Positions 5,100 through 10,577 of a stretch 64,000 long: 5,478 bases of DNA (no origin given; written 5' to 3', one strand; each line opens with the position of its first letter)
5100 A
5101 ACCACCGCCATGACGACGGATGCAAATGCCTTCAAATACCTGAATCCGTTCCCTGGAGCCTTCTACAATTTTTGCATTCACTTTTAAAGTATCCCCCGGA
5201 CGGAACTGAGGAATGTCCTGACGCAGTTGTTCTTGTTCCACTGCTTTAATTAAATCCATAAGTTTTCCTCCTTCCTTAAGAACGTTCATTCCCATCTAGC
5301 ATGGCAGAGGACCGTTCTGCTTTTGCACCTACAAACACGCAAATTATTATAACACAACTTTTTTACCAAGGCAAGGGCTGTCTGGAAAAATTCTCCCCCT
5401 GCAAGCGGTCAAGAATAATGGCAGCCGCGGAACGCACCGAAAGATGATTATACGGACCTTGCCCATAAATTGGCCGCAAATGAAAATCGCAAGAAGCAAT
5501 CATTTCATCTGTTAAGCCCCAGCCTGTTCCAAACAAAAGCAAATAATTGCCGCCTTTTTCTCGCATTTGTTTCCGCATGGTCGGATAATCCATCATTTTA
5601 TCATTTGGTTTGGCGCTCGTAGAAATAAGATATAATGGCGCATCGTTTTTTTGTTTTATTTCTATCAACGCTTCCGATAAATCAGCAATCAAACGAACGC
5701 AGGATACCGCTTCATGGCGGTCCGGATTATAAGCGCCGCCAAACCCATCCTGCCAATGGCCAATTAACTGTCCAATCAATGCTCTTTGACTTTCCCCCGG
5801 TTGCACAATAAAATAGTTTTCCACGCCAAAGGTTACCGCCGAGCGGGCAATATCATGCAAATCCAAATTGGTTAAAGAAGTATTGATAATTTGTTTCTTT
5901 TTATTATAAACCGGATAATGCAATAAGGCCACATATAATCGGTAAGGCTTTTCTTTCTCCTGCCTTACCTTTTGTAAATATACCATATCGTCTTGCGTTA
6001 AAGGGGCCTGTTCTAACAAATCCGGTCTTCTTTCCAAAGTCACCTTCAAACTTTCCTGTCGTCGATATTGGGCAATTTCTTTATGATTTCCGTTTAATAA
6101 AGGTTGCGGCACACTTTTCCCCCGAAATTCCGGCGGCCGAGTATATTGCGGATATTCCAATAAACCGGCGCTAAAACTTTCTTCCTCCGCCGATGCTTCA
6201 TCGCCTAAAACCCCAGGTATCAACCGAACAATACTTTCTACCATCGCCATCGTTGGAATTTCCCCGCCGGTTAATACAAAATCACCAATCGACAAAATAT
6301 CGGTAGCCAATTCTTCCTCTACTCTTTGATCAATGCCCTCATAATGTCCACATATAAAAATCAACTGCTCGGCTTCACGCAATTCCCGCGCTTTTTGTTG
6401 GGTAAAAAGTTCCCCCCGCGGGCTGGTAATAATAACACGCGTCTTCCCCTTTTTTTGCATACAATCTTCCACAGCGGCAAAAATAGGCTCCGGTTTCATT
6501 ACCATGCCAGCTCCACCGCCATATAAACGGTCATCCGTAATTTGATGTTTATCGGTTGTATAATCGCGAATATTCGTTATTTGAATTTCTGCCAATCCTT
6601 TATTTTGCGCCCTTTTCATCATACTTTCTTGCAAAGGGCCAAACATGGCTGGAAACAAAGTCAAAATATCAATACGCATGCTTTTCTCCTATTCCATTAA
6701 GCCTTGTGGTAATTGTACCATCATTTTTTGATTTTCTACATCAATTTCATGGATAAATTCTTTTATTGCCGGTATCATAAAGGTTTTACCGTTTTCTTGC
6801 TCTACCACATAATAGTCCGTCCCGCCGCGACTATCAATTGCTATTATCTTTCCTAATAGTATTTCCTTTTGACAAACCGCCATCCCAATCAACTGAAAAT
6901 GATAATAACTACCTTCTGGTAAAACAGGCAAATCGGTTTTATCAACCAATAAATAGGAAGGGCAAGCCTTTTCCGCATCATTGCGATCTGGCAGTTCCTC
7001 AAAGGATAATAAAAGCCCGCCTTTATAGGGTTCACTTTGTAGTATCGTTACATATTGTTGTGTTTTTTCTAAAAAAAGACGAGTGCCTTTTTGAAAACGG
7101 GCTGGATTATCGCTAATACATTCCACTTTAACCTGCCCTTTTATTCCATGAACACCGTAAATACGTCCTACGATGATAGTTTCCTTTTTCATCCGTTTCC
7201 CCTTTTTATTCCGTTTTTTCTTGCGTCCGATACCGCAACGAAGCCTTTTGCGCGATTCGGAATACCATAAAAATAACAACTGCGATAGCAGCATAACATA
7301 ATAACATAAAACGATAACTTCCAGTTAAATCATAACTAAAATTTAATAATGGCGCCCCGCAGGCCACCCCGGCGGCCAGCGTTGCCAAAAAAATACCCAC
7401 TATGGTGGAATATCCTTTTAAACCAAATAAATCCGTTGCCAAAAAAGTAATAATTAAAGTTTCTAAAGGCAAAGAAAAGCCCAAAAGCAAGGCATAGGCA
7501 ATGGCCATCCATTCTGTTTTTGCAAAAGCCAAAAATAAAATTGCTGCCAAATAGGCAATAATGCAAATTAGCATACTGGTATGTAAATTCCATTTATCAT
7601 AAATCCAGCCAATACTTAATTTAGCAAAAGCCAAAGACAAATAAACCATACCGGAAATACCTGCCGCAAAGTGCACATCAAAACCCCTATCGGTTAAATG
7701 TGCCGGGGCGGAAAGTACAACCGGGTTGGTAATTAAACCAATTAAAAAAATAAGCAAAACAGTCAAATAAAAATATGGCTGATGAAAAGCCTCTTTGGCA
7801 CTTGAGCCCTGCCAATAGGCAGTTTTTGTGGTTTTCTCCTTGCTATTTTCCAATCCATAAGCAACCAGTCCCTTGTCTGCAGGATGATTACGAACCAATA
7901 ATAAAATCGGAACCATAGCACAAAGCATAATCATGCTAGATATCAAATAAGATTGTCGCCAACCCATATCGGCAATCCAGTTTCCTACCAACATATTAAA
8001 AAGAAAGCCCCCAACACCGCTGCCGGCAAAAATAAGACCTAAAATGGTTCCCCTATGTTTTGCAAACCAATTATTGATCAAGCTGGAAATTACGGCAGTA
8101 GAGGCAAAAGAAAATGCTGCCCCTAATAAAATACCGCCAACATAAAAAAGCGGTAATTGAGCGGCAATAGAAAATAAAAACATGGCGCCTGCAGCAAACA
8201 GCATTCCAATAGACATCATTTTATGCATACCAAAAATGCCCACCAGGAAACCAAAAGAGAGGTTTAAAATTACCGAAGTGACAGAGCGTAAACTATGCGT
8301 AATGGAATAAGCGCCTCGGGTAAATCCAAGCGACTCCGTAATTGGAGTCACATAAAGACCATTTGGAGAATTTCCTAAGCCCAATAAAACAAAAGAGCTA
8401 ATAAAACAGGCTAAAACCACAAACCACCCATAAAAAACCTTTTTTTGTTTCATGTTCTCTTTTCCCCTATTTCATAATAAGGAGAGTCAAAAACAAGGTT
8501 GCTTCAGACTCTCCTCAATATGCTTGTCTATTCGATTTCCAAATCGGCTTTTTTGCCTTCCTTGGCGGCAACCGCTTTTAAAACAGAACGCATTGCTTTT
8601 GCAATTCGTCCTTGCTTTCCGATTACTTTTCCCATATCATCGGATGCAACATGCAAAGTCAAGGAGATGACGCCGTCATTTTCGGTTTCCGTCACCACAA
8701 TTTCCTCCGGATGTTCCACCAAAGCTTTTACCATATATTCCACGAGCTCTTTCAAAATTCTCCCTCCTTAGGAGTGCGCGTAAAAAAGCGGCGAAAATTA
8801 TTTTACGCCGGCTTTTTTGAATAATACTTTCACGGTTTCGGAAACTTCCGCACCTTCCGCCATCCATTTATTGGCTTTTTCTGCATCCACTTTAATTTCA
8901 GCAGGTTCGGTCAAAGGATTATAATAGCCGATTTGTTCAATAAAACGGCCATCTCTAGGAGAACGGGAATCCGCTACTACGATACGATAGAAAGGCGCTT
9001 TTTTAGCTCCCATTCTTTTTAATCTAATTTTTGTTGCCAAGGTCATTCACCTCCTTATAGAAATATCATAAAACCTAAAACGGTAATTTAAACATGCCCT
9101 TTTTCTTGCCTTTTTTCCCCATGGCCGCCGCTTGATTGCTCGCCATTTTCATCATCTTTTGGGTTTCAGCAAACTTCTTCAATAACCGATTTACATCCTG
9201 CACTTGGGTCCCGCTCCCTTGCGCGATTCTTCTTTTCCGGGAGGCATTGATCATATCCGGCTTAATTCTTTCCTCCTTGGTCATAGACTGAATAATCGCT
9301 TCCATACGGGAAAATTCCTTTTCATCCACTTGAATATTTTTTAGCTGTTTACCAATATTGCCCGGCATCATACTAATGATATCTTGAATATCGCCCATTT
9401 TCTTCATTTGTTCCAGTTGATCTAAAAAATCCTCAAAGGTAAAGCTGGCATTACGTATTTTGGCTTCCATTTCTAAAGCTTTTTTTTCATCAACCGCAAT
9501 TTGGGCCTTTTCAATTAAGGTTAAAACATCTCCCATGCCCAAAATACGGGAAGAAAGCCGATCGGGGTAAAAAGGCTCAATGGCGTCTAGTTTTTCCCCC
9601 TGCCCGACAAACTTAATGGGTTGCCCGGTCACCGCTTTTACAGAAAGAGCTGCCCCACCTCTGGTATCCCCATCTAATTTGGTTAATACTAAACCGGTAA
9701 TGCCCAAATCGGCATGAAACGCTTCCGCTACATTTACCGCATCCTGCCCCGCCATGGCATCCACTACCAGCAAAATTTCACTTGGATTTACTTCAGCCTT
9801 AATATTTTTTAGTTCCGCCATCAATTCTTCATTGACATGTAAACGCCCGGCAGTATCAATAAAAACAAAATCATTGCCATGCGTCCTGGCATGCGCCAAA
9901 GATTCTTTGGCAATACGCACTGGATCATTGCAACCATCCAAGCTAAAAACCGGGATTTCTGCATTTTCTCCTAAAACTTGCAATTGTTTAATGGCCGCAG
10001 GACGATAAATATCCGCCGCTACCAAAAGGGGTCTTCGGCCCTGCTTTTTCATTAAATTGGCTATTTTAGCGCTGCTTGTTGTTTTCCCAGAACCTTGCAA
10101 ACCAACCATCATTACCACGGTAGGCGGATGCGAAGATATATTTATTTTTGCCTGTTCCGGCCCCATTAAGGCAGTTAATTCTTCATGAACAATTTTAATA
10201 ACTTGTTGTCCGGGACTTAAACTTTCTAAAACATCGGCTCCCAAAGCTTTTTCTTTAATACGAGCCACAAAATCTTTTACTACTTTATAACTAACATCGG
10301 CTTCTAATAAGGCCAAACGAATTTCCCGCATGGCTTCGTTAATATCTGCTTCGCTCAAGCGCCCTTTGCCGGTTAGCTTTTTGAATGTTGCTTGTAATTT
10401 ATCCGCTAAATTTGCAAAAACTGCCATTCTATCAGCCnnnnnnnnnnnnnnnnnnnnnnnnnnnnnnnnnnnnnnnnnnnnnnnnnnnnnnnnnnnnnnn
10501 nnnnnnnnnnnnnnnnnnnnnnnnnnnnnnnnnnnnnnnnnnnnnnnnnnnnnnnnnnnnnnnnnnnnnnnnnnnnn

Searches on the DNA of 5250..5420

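Call 67: search_rna_families(source=window, start=5250, end=5420, threshold=evalue, max_evalue=1)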
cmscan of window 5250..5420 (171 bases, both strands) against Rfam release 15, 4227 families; matches with E-value up to 1: 0.
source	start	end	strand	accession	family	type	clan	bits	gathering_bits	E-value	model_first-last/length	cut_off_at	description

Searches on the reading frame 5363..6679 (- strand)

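Call 7: search_protein_families(library=ncbifam, proteins=[window:5363-6679:-])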
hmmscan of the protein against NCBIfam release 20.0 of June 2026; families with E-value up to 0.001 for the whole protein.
window:5363-6679:- (438 aa): 3 families
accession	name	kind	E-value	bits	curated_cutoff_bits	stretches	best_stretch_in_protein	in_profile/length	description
NF000648.1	PRK00026.1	equivalog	2.5e-94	314.6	220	1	1-222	1-221/221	tRNA (guanosine(37)-N1)-methyltransferase TrmD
TIGR00088.1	trmD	equivalog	2.3e-90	301.9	195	1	1-225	1-224/233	tRNA (guanosine(37)-N1)-methyltransferase TrmD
TIGR00050.1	rRNA_methyl_1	subfamily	0.00032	20.7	167.15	0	329-427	60-154/233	TrmJ/YjtD family RNA methyltransferase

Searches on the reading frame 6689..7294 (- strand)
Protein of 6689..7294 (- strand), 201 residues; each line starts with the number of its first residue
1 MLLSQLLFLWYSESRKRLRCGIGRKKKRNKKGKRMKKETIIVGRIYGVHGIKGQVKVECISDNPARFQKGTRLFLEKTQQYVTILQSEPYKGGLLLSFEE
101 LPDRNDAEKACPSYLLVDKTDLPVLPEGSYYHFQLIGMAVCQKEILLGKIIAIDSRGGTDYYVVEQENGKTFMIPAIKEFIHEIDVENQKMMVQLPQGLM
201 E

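Call 7: search_protein_families(library=ncbifam, proteins=[window:6689-7294:-])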
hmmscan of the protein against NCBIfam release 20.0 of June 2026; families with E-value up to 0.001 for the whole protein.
window:6689-7294:- (201 aa): 6 families
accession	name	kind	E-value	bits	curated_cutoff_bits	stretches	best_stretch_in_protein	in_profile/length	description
TIGR02273.1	16S_RimM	equivalog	1.2e-38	132.1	66.2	1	40-199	2-166/166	ribosome maturation factor RimM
NF011186.0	PRK14592.1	equivalog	4.4e-19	68.9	190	1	35-197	1-164/171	16S rRNA-processing protein RimM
NF010403.0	PRK13829.1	equivalog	4.2e-18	65.4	145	1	38-182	6-148/177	16S rRNA-processing protein RimM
NF011184.0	PRK14590.1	equivalog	9.8e-12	44.7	189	1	35-193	1-167/176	16S rRNA-processing protein RimM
NF011188.0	PRK14594.1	equivalog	1.9e-07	31.2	174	1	41-191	3-157/166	16S rRNA-processing protein RimM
NF011185.0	PRK14591.1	equivalog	1.2e-05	25.4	223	1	101-194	71-164/169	16S rRNA-processing protein RimM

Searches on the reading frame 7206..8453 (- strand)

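Call 7: search_protein_families(library=ncbifam, proteins=[window:7206-8453:-])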
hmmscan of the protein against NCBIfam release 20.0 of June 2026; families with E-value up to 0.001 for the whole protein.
window:7206-8453:- (415 aa): 9 families
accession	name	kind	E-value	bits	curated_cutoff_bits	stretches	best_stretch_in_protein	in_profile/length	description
NF038246.1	bile_salt_MFS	equivalog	3.7e-39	134.7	400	1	8-397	2-402/408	conjugated bile salt MFS transporter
NF049980.1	SfMCT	equivalog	3e-29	101.9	320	1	10-389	2-377/378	L-lactate MFS transporter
TIGR00881.1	2A0104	subfamily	5.7e-18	65.1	407.75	2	37-225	20-210/379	phosphoglycerate transporter protein PgtP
TIGR00893.1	2A0114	subfamily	7.7e-17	61.3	395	1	38-397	20-396/399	D-galactonate transporter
TIGR04259.1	oxa_formateAnti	equivalog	2.2e-13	49.8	335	1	32-398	23-388/405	oxalate/formate MFS antiporter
TIGR00890.1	2A0111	subfamily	4.1e-12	45.7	374.85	1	10-390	2-371/377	oxalate/formate antiport family MFS transporter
TIGR00892.1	2A0113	subfamily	2.5e-09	36.4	586.1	1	8-411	16-430/455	monocarboxylate transporter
TIGR00880.1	2_A_01_02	superfamily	2.7e-05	24.3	131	1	58-187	9-138/141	multidrug resistance protein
NF047574.1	opine_export_Sa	equivalog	6.5e-05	22.1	235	0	79-184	280-379/388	staphylopine family metallophore export MFS transporter CntE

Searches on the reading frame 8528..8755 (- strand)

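Call 7: search_protein_families(library=ncbifam, proteins=[window:8528-8755:-])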
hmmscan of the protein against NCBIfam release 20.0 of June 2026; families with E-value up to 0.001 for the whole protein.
window:8528-8755:- (75 aa): 4 families
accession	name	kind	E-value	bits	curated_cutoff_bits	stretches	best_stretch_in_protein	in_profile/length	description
NF001748.0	PRK00468.1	equivalog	2.7e-27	94.9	106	1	1-74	1-74/75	KH domain-containing protein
NF002201.0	PRK01064.1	equivalog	7.8e-19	67.9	85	1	1-74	1-74/78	hypothetical protein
NF002761.0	PRK02821.1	equivalog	8.4e-16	57.7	106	1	2-65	3-66/77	RNA-binding protein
NF041568.1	Jag_EloR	equivalog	0.00059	19.9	145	1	17-69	75-126/203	RNA-binding cell elongation regulator Jag/EloR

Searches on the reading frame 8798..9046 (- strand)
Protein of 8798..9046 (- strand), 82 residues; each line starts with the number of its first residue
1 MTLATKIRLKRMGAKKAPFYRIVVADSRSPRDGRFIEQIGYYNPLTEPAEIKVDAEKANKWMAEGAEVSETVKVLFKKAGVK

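Call 7: search_protein_families(library=ncbifam, proteins=[window:8798-9046:-])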
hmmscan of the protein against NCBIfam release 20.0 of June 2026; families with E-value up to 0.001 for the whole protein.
window:8798-9046:- (82 aa): 4 families
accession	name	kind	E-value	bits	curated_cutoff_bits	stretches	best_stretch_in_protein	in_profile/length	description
TIGR00002.1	S16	equivalog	9.2e-33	112.1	45.3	1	6-81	2-77/78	30S ribosomal protein S16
NF011094.0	PRK14521.1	equivalog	4.9e-31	108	209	1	3-81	1-79/186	30S ribosomal protein S16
NF011093.0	PRK14520.1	equivalog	2e-28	99.3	165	1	3-80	1-78/156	30S ribosomal protein S16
NF011095.0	PRK14522.1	equivalog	6.7e-17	62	192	1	3-78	1-75/119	30S ribosomal protein S16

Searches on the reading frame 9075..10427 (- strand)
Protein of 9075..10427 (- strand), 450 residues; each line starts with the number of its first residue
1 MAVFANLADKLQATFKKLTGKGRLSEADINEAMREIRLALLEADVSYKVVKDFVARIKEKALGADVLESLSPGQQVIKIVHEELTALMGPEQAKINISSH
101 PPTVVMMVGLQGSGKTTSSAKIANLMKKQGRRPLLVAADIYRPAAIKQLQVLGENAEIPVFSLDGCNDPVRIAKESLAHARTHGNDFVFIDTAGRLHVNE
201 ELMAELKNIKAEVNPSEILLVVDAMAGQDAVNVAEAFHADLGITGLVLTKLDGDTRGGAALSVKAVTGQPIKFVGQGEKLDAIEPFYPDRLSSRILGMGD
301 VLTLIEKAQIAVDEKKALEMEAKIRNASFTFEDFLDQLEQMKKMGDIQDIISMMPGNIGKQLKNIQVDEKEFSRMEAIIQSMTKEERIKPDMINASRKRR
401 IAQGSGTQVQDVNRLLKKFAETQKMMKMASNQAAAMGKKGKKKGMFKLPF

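Call 7: search_protein_families(library=ncbifam, proteins=[window:9075-10427:-])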
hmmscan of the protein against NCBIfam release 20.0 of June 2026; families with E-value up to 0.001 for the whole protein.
window:9075-10427:- (450 aa): 12 families
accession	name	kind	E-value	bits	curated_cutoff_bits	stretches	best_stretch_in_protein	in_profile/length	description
TIGR00959.1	ffh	equivalog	1.6e-186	620.3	473.2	1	4-428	1-428/428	signal recognition particle protein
TIGR01425.1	SRP54_euk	equivalog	1.9e-93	313.7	576.25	1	3-425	1-428/428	signal recognition particle protein SRP54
TIGR00064.1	ftsY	equivalog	5.8e-68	229.1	260.7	1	29-295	3-278/279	signal recognition particle-docking protein FtsY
NF009367.0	PRK12724.1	equivalog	5.7e-17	61.7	718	1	102-263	223-381/433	flagellar biosynthesis regulator FlhF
TIGR03499.1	FlhF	equivalog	6.3e-17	62.5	174.15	1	13-194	126-286/286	flagellar biosynthesis GTPase FlhF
NF005230.0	PRK06731.1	equivalog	2.2e-13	50.1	553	1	75-279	63-260/281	flagellar biosynthesis regulator FlhF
NF011312.0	PRK14723.1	equivalog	4e-13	48.8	951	1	104-280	187-362/768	flagellar biosynthesis regulator FlhF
NF009368.0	PRK12726.1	equivalog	7e-13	48.4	832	1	96-280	202-381/407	flagellar biosynthesis regulator FlhF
NF009366.0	PRK12723.1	equivalog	3.3e-11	42.9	585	1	31-277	109-348/388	flagellar biosynthesis regulator FlhF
NF011310.0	PRK14721.1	equivalog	2.2e-10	40.3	725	1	104-279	193-364/423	flagellar biosynthesis regulator FlhF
NF011311.0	PRK14722.1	equivalog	3.7e-08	32.8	777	1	103-280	138-320/374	flagellar biosynthesis regulator FlhF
NF041546.1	ParA_partition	equivalog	1.6e-05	24.6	180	1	112-197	10-89/203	ParA family partition ATPase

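Call 9: find_related_loci(query=window:9075-10427:-, collection=genome_contigs, flank=4000)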
Query window:9075-10427:- (450 aa) in genome_contigs; peptide patterns used: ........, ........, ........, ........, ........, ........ (x = any residue, [..] = any of these).
599 stretches matched a pattern (row limit reached: there are more); 516 encode a relative of the query (tblastn E <= 1e-3); the best 80 are kept; 80 distinct loci.
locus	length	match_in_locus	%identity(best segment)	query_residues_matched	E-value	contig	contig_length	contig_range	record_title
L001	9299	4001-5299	71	1-434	0e+0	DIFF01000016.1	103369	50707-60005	MAG TPA_asm: Peptococcaceae bacterium UBA5755 UBA5755_contig_2531, whole genome shotgun sequence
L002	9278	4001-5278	71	1-427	0e+0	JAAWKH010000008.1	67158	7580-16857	MAG: Peptococcaceae bacterium isolate ABMPRH_86_1 SL341413_scaffold_358, whole genome shotgun sequence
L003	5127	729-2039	70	1-438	0e+0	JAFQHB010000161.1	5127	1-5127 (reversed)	MAG: Bacillota bacterium isolate RGIG1813 Goat_Cecum-5__c524646, whole genome shotgun sequence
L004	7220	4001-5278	71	1-427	0e+0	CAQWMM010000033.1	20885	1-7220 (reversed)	MAG TPA_asm: uncultured Firmicutes bacterium isolate MGBC125362 genome assembly, contig: MGBC125362.33, whole genome sho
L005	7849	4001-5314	69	1-439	0e+0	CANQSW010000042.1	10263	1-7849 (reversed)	MAG: uncultured Peptococcaceae bacterium isolate Lapin-032__bin47 genome assembly, contig: Lapin-032__NODE_8927_length_1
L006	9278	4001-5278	70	1-427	0e+0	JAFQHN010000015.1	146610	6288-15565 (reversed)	MAG: Bacillota bacterium isolate RGIG1825 Goat_Cecum-5__c446416, whole genome shotgun sequence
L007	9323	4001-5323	67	1-442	0e+0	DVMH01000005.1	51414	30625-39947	MAG TPA_asm: Candidatus Avidehalobacter gallistercoris isolate 2830 CHK33__C74295_L51414_ERR2241698, whole genome shotgu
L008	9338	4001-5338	64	3-450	0e+0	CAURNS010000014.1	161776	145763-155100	MAG TPA_asm: uncultured Pelosinus sp. isolate ERR9968789_bin.10_MetaWRAP_v1.3_MAG genome assembly, contig: ERZ21615840.4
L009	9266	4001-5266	65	4-427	0e+0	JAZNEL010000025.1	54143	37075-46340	MAG: Acutalibacteraceae bacterium isolate T1900044720_TS20190186.MAGScoT_cleanbin_000003 SGB_1903_k141_1092910, whole ge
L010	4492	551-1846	63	4-443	0e+0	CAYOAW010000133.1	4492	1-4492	MAG TPA_asm: uncultured Eubacteriales bacterium isolate SRP089250_co1_16 genome assembly, contig: NODE_38972_length_4492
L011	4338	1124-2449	61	4-450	0e+0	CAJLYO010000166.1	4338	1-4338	MAG TPA_asm: uncultured Clostridiales bacterium isolate ERR321645-bin.72 genome assembly, contig: NODE_16211_length_4338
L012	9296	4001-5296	64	4-443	0e+0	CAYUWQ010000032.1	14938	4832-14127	MAG TPA_asm: uncultured Eubacteriales bacterium isolate SRP294416_co1_216 genome assembly, contig: NODE_8346_length_1493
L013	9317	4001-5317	64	4-441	0e+0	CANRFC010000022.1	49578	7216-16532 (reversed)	MAG: uncultured Oscillospiraceae bacterium isolate Lapin-023__bin80 genome assembly, contig: Lapin-023__NODE_949_length_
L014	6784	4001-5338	64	4-449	0e+0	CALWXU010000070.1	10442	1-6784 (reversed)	MAG: uncultured Flavonifractor sp. isolate BRZ_DI__bin77 genome assembly, contig: BRZ_DI__NODE_6813_length_10442_cov_14.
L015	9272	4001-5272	65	4-427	0e+0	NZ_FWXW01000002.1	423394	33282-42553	Papillibacter cinnamivorans DSM 12816, whole genome shotgun sequence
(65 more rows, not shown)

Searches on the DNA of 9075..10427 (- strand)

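Call 29: search_rna_families(sources=[L046, L060, L078, L010, L030, L047, L073, L002, L004, L017, L050], threshold=gathering)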
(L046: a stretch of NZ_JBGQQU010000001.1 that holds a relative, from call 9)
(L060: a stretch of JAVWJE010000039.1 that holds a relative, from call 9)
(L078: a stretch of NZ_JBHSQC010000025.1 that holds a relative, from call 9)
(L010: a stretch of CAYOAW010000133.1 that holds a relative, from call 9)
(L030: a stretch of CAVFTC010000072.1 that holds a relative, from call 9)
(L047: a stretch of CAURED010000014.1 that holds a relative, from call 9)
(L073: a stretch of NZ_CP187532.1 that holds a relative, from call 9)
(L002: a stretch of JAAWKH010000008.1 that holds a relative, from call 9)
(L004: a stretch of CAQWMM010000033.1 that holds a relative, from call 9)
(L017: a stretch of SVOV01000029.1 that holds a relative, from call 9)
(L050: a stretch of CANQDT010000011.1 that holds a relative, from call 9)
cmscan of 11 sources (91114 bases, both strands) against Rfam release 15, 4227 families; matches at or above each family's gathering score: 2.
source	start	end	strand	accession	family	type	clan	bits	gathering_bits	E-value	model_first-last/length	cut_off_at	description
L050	6002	6074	+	RF00005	tRNA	Gene; tRNA;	CL00001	68.6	29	1.1e-12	1-71/71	no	tRNA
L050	6084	6157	+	RF00005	tRNA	Gene; tRNA;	CL00001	65.2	29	9.4e-12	1-71/71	no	tRNA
